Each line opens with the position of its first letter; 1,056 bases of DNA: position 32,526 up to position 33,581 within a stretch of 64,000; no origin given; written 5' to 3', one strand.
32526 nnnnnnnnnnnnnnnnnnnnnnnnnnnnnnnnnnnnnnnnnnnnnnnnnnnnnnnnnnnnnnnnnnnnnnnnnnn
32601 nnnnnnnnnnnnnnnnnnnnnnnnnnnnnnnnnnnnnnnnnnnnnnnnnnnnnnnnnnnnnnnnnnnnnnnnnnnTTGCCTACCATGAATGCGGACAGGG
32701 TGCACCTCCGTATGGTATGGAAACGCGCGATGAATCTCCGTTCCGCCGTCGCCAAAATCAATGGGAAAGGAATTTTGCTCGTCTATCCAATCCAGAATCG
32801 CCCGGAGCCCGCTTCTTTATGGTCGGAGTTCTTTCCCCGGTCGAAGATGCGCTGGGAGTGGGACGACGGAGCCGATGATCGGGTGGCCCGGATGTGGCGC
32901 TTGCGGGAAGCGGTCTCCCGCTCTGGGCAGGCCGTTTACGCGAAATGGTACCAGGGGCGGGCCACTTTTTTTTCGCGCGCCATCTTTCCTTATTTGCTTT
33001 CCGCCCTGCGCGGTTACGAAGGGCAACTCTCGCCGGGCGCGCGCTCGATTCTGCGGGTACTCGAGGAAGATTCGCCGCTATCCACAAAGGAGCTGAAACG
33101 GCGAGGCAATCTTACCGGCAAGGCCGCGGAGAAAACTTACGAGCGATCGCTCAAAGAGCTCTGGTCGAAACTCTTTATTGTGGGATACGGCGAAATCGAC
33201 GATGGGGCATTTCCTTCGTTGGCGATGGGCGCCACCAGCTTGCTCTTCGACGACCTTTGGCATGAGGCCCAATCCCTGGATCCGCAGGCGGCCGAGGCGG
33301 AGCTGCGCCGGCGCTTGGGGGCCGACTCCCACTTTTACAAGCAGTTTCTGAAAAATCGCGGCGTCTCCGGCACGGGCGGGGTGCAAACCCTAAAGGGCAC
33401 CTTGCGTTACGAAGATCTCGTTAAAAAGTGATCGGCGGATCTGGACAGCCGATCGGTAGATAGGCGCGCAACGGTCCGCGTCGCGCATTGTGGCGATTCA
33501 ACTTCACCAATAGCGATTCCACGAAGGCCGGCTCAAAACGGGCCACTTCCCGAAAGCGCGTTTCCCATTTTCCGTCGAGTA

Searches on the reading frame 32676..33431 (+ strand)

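Call 81: search_protein_families(library=pfam, proteins=[window:32676-33431:+], max_evalue=0.001)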
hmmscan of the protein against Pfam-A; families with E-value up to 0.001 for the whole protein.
window:32676-33431:+ (251 aa): 1 family
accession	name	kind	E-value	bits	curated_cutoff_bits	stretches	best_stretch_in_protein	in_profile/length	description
PF24741.1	AlkZ-rel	-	8.7e-25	87.9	26.5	1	21-214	4-204/221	AlkZ related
